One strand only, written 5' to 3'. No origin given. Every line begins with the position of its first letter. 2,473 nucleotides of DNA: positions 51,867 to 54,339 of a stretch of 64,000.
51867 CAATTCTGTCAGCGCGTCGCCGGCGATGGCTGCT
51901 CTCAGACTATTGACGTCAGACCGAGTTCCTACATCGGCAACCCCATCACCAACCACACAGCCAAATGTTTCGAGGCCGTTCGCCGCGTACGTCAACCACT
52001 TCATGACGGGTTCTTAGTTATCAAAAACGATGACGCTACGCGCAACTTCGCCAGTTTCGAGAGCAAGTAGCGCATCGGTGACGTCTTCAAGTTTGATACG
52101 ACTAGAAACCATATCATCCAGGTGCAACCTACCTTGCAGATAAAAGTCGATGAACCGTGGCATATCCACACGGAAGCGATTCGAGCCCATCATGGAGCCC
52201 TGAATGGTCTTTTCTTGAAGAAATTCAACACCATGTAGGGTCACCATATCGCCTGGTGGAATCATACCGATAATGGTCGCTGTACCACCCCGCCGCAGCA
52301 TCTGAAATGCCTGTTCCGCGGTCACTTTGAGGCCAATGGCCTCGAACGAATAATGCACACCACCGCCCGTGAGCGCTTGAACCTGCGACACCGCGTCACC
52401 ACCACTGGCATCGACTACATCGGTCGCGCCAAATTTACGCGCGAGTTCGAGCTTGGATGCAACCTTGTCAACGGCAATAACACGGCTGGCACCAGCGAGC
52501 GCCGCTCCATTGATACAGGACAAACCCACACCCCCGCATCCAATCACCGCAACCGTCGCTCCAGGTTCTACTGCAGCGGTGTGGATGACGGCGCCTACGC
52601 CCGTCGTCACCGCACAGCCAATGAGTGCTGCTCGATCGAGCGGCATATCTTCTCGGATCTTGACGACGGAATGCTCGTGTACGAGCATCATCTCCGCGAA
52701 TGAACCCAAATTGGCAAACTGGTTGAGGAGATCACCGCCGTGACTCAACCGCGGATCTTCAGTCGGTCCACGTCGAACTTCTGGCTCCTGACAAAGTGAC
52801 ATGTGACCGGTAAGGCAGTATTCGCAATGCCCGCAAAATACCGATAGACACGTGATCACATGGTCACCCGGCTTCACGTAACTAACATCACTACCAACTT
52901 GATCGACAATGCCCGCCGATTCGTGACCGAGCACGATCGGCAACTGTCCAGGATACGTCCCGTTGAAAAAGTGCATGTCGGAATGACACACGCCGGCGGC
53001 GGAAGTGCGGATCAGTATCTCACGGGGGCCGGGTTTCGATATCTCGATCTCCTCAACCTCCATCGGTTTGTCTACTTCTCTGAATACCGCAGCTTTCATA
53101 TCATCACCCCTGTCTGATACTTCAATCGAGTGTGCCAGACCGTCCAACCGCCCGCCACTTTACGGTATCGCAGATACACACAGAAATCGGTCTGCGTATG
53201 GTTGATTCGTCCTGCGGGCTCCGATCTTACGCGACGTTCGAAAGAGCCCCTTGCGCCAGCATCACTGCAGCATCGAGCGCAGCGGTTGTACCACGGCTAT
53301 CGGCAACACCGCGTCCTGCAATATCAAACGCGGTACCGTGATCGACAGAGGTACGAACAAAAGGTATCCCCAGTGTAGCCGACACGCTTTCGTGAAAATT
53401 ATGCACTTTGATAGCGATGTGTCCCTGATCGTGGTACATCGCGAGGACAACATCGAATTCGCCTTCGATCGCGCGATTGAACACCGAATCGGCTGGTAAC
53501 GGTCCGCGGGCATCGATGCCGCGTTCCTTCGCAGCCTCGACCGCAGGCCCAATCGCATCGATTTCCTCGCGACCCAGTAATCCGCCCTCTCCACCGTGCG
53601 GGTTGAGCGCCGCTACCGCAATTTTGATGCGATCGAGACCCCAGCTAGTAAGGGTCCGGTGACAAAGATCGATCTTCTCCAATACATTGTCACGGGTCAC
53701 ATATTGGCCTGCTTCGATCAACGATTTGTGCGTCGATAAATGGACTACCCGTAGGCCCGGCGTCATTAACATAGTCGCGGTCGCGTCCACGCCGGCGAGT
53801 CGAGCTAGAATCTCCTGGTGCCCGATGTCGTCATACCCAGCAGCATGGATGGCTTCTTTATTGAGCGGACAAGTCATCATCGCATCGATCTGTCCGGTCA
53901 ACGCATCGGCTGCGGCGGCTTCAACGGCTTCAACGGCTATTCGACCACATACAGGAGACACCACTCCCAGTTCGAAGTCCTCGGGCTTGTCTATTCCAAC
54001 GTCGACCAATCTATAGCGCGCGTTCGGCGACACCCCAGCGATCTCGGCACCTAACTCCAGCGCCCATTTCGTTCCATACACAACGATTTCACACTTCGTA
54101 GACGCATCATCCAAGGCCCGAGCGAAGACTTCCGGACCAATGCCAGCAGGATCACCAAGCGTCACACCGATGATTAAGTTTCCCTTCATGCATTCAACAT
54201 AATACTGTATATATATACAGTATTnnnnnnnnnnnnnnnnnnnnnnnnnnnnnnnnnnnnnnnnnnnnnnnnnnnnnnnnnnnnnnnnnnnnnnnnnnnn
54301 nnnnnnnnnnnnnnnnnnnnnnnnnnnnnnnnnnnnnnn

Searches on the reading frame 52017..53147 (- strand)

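Call 72: search_protein_families(library=pfam, proteins=[window:52017-53147:-], max_evalue=0.001)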
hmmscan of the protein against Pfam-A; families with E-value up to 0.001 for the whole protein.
window:52017-53147:- (377 aa): 3 families
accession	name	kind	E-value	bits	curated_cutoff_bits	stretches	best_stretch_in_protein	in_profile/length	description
PF00107.32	ADH_zinc_N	-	1.1e-29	103.4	31.8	1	206-332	1-123/129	Zinc-binding dehydrogenase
PF08240.17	ADH_N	-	1.2e-27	96.6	23.5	1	40-165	1-103/104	Alcohol dehydrogenase GroES-like domain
PF13602.12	ADH_zinc_N_2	-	1.1e-05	26.8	27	1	239-368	1-128/134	Zinc-binding dehydrogenase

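Call 73: search_protein_families(library=ncbifam, proteins=[window:52017-53147:-], max_evalue=0.001)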
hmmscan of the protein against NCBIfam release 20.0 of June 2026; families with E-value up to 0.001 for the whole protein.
window:52017-53147:- (377 aa): 23 families
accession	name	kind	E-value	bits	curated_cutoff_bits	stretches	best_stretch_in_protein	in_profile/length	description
TIGR03989.1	Rxyl_3153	subfamily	4.1e-94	315.9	440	1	17-375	2-370/370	NDMA-dependent alcohol dehydrogenase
TIGR03451.1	mycoS_dep_FDH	equivalog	3e-86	289.4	512.9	1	17-375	2-358/358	S-(hydroxymethyl)mycothiol dehydrogenase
TIGR02818.1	adh_III_F_hyde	equivalog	2.3e-85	286.9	543.95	1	17-374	2-367/368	S-(hydroxymethyl)glutathione dehydrogenase/class III alcohol dehydrogenase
NF010344.0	PRK13771.1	subfamily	3.4e-47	161.1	349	1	17-365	1-322/334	putative alcohol dehydrogenase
NF041097.1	keto_inos_dh_IolM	equivalog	1.4e-45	155.7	450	1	28-373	39-387/389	scyllo-inosose 3-dehydrogenase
NF006940.0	PRK09422.1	equivalog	7.5e-40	136.9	344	1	17-375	1-335/338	alcohol dehydrogenase AdhP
NF041172.1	AcrlCoa_red_Thmprot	equivalog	1.6e-39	135.8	500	1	17-367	1-325/334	acryloyl-CoA reductase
TIGR00692.1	tdh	equivalog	5.6e-39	134.1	458.35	1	29-373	11-338/340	L-threonine 3-dehydrogenase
TIGR03366.1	HpnZ_proposed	hypoth_equivalog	5.9e-38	130.8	328.1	1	42-306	6-265/315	putative phosphonate catabolism associated alcohol dehydrogenase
NF003808.0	PRK05396.1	equivalog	7e-38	130.4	380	2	147-373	118-338/341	L-threonine 3-dehydrogenase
TIGR03201.1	dearomat_had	equivalog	2.6e-30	105.7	338.65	1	24-374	6-347/349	6-hydroxycyclohex-1-ene-1-carbonyl-CoA dehydrogenase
NF007489.0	PRK10083.1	equivalog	4e-29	101.7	376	1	25-365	8-325/339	Zn-dependent oxidoreductase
NF007642.0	PRK10309.1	equivalog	7.1e-29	101.1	550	2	147-261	114-226/347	galactitol-1-phosphate 5-dehydrogenase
NF007375.0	PRK09880.1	equivalog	4.2e-28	98.1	469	1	26-374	13-342/344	L-idonate 5-dehydrogenase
NF047908.1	AldhRedAhr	equivalog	7.2e-28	97.4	470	1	18-375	5-333/335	NADPH-dependent aldehyde reductase Ahr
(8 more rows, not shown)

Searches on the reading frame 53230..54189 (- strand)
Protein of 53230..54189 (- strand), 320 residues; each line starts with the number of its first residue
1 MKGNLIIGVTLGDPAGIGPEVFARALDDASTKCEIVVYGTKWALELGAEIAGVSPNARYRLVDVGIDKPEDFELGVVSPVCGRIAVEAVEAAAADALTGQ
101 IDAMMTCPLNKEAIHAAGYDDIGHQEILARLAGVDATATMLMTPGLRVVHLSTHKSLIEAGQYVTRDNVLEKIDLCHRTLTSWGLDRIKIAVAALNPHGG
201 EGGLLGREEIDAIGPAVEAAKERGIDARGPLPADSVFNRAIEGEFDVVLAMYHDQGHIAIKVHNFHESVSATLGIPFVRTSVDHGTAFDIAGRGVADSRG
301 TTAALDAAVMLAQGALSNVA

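Call 72: search_protein_families(library=pfam, proteins=[window:53230-54189:-], max_evalue=0.001)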
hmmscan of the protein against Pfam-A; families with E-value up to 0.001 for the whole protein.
window:53230-54189:- (320 aa): 1 family
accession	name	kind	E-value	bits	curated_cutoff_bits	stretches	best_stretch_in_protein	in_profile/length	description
PF04166.17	PdxA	-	3e-92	309.5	27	1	34-308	4-286/286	Pyridoxal phosphate biosynthetic protein PdxA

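Call 73: search_protein_families(library=ncbifam, proteins=[window:53230-54189:-], max_evalue=0.001)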
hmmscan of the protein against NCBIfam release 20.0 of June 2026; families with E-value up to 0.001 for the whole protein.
window:53230-54189:- (320 aa): 7 families
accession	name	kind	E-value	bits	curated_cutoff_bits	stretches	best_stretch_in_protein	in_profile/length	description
TIGR00557.1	pdxA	equivalog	3.1e-94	316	290.35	1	7-311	2-319/320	4-hydroxythreonine-4-phosphate dehydrogenase PdxA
NF002992.0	PRK03743.1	equivalog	9.2e-91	304.5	470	1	5-304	5-320/333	4-hydroxythreonine-4-phosphate dehydrogenase PdxA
NF002891.0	PRK03371.1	equivalog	2.7e-75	253.6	583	1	6-311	4-325/326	D-threonate 4-phosphate dehydrogenase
NF003699.0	PRK05312.1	equivalog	3.9e-73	246.7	378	1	7-314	7-335/340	4-hydroxythreonine-4-phosphate dehydrogenase PdxA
NF002520.0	PRK01909.1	equivalog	8e-70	235.7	476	1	4-314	5-325/329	4-hydroxythreonine-4-phosphate dehydrogenase PdxA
NF002744.0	PRK02746.1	equivalog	1.8e-61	208.2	425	1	7-314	12-342/346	4-hydroxythreonine-4-phosphate dehydrogenase PdxA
NF003040.0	PRK03946.1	equivalog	3.9e-44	151.3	376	1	7-309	4-301/307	4-hydroxythreonine-4-phosphate dehydrogenase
